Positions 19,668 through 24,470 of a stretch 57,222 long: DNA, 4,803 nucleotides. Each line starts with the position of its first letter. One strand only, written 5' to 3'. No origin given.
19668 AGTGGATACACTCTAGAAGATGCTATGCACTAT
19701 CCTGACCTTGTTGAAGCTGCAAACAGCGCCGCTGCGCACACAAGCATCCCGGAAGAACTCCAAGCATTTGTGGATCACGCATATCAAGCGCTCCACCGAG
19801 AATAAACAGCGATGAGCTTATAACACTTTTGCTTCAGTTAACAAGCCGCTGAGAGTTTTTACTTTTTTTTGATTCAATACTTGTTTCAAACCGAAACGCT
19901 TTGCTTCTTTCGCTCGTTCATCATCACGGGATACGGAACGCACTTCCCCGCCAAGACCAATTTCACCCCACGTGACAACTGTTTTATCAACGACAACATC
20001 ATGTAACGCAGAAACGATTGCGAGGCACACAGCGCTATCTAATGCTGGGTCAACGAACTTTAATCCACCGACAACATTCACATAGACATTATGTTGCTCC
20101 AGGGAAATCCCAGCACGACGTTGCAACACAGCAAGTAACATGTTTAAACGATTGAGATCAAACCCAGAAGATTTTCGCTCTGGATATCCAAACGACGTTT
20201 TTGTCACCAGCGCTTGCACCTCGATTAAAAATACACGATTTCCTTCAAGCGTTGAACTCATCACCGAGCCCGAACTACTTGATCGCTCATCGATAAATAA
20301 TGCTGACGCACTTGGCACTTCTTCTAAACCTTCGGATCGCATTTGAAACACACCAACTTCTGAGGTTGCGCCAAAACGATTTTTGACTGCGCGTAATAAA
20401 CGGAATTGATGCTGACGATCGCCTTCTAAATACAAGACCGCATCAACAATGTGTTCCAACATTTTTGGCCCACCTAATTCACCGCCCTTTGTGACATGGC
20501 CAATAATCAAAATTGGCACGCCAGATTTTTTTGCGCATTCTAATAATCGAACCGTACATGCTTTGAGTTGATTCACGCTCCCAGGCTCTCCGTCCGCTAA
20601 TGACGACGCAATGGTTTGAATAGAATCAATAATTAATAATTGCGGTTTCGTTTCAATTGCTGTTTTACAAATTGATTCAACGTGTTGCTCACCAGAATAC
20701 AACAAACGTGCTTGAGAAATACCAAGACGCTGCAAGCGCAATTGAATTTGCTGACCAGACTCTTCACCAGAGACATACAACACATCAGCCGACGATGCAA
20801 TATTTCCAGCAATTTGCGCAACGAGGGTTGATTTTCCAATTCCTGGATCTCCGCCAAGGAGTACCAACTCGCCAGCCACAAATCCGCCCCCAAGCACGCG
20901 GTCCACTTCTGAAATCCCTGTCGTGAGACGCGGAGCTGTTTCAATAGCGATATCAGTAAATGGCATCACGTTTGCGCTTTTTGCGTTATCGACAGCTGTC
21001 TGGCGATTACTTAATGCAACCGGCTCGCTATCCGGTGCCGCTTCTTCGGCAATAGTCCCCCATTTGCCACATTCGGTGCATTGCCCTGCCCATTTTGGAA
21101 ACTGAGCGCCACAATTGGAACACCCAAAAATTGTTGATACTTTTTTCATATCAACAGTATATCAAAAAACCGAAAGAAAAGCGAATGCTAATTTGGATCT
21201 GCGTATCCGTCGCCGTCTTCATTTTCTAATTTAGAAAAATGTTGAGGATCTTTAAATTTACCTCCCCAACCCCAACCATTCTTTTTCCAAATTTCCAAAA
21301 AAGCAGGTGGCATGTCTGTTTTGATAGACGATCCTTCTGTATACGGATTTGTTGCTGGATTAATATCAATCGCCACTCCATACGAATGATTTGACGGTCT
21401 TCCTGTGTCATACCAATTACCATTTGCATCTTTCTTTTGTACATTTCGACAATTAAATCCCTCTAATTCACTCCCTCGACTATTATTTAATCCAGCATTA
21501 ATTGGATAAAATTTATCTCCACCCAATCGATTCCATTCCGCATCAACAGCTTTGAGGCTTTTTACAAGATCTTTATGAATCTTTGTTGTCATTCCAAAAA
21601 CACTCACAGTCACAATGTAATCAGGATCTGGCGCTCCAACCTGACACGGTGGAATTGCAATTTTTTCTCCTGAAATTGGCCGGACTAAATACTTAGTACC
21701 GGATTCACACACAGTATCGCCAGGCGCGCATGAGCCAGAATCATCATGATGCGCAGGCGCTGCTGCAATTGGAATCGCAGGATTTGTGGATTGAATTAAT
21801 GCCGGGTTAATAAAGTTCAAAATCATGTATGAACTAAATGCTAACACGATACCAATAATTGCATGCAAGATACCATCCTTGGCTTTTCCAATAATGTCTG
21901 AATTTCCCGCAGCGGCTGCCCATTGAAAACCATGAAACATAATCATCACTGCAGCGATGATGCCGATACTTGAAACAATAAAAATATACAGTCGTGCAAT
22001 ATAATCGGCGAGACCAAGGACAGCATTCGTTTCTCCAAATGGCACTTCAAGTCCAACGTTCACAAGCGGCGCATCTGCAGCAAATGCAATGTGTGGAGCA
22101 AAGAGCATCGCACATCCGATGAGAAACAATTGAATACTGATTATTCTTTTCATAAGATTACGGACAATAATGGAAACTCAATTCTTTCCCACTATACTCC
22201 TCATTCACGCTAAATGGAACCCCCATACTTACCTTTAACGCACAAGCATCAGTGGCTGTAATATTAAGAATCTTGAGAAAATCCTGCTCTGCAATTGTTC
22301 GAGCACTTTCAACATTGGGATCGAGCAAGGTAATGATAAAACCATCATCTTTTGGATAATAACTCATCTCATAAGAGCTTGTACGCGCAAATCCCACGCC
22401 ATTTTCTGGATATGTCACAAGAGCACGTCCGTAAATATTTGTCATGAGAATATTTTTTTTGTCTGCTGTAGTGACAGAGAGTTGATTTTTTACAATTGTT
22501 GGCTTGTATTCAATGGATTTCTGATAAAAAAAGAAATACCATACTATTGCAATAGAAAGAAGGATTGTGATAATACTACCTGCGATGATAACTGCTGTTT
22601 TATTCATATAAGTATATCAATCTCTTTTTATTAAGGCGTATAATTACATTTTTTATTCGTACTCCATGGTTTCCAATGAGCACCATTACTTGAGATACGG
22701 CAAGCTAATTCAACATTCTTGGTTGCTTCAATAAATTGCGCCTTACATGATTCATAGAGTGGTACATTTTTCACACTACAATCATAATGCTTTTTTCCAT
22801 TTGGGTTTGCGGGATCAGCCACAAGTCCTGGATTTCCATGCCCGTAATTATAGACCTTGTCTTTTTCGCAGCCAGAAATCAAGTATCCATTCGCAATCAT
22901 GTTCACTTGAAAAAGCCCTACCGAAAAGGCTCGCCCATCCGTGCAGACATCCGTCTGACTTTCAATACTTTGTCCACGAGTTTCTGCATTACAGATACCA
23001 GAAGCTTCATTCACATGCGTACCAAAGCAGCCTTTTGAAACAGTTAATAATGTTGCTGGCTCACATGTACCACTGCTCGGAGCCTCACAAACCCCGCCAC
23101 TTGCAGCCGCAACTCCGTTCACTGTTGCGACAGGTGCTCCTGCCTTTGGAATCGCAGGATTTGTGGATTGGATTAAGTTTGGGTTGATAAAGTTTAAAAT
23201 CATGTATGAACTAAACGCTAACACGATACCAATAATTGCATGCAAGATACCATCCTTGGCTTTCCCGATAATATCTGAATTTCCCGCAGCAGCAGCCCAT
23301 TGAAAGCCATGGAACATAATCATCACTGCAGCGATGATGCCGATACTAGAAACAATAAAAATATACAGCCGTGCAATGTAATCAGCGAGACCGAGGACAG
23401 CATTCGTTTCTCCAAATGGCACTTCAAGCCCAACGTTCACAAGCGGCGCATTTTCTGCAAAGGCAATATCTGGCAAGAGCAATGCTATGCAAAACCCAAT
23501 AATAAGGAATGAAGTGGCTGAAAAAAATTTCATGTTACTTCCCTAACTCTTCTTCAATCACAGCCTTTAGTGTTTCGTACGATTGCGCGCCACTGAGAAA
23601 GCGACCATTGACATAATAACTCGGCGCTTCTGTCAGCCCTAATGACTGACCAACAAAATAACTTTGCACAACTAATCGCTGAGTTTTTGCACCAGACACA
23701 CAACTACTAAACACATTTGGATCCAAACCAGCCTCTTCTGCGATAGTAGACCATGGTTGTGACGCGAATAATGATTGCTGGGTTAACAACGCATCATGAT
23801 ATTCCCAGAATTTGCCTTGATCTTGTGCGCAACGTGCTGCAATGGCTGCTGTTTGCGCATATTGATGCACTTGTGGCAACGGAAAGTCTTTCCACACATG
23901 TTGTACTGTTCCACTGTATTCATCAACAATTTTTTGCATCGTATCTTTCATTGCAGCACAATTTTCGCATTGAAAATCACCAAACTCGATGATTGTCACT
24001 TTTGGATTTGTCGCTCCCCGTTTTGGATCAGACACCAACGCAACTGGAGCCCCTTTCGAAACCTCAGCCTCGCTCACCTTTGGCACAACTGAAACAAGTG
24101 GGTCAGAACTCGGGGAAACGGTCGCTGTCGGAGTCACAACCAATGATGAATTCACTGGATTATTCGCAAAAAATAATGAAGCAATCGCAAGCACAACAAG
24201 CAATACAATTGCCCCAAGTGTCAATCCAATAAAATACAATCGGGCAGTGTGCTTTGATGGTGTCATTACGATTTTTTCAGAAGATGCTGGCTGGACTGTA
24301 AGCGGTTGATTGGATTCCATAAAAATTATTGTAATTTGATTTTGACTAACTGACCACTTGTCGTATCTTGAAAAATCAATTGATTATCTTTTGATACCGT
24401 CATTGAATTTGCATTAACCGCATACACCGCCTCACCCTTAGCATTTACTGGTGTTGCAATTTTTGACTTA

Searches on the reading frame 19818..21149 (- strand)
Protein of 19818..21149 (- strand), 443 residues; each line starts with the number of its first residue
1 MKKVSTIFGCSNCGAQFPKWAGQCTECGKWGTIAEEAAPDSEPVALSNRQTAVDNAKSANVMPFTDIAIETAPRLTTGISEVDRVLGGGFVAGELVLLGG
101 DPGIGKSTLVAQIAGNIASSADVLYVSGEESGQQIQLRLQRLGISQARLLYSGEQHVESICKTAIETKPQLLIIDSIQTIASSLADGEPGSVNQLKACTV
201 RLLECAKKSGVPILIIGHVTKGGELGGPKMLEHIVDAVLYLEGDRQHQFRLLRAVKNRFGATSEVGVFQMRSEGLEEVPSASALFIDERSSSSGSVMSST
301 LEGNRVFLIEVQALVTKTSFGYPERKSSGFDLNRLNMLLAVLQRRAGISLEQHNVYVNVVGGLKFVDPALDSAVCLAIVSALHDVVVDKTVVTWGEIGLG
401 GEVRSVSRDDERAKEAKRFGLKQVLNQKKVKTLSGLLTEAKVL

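Call 8: search_protein_families(library=pfam, proteins=[window:19818-21149:-], max_evalue=0.01)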
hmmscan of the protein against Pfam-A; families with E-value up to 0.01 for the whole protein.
window:19818-21149:- (443 aa): 16 families
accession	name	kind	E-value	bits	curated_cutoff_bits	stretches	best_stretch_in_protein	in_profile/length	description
PF06745.19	ATPase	-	1.9e-15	57.3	26.6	1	76-158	2-86/231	KaiC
PF13481.12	AAA_25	-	1.7e-14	54.3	27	1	76-223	16-194/195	AAA domain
PF03796.21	DnaB_C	-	2.7e-10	40.5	27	1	75-139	2-67/255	DnaB-like helicase C terminal domain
PF18073.7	Zn_ribbon_LapB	-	6.9e-09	35.7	25.7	1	9-35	2-28/28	Rubredoxin metal binding domain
PF00004.35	AAA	-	2.2e-07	31.8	21.2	1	96-216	1-105/131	ATPase family associated with various cellular activities (AAA)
PF13401.12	AAA_22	-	3.5e-06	27.8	27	1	95-218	7-123/130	AAA domain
PF07088.17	GvpD_P-loop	-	3.1e-05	24.4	24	0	92-130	9-47/189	GvpD gas vesicle protein, P-loop domain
PF13541.12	ChlI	-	3.1e-05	24.3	27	1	346-425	36-116/121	Subunit ChlI of Mg-chelatase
PF13191.12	AAA_16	-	0.00012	23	32.6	1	93-129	24-59/167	AAA ATPase domain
PF05362.19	Lon_C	-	0.00014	22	21.1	1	368-428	110-170/205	Lon protease (S16) C-terminal proteolytic domain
PF00005.33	ABC_tran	-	0.00042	21.4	25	1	91-141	9-60/137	ABC transporter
PF07728.20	AAA_5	-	0.00059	20.3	22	1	96-184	2-82/139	AAA domain (dynein-related subfamily)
PF05729.18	NACHT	-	0.00092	19.5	26.7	1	95-189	2-103/167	NACHT domain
PF13173.12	AAA_14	-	0.0027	18.2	27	1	95-180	4-74/129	AAA domain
PF23442.1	DUF7125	-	0.0041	16.7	29.1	1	74-104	3-33/207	Family of unknown function (DUF7125)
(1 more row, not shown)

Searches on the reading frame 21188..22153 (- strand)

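Call 8: search_protein_families(library=pfam, proteins=[window:21188-22153:-], max_evalue=0.01)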
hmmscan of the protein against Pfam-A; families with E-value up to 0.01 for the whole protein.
window:21188-22153:- (321 aa): 4 families
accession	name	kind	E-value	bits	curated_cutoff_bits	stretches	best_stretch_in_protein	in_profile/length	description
PF13539.11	Peptidase_M15_4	-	1.8e-15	57.7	25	1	250-307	3-69/70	D-alanyl-D-alanine carboxypeptidase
PF18895.5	T4SS_pilin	-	3.4e-07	30.7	26.6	1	52-115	9-71/71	Type IV secretion system pilin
PF03845.19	Spore_permease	-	0.00085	18.7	23.4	1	41-110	248-315/321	Spore germination protein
PF19607.4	DUF6112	-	0.002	18.3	25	1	47-114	15-80/88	Family of unknown function (DUF6112)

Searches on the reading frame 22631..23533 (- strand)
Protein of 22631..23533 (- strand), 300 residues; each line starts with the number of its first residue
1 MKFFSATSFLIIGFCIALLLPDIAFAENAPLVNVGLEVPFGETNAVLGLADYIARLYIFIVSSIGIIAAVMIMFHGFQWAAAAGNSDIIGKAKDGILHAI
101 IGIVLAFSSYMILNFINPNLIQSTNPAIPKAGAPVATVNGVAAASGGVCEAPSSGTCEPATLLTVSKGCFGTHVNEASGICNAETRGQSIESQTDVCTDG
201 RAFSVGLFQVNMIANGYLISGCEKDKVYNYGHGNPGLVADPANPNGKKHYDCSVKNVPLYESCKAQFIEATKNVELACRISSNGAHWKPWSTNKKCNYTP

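Call 8: search_protein_families(library=pfam, proteins=[window:22631-23533:-], max_evalue=0.01)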
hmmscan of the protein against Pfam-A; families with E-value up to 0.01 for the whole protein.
window:22631-23533:- (300 aa): 4 families
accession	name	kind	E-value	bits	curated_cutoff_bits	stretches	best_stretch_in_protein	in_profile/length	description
PF18896.5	SLT_3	-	1.2e-07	32.5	27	1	165-292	5-89/89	Lysozyme like domain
PF18895.5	T4SS_pilin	-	5.5e-07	30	26.6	1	53-116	9-71/71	Type IV secretion system pilin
PF19607.4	DUF6112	-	0.0012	19.1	25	1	48-115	15-80/88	Family of unknown function (DUF6112)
PF03845.19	Spore_permease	-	0.0023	17.3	23.4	1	42-111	248-315/321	Spore germination protein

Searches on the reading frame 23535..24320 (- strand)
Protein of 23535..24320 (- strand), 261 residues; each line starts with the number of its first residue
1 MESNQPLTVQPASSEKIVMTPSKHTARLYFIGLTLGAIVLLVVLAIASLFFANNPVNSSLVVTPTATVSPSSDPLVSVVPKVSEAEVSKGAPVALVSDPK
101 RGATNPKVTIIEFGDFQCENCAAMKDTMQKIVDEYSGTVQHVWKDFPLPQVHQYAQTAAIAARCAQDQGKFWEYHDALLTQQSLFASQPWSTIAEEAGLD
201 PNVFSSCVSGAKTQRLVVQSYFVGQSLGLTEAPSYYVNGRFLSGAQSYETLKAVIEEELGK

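Call 8: search_protein_families(library=pfam, proteins=[window:23535-24320:-], max_evalue=0.01)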
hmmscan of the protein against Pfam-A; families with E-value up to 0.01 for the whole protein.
window:23535-24320:- (261 aa): 3 families
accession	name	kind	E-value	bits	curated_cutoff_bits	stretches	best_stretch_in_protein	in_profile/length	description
PF13462.12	Thioredoxin_4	-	2.2e-25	90.2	23.2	1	99-256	6-164/165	Thioredoxin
PF01323.26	DSBA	-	9.2e-17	61.9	25.6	1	109-255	1-190/191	DSBA-like thioredoxin domain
PF13098.12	Thioredoxin_2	-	0.0035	18.1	27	1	105-253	4-102/104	Thioredoxin-like domain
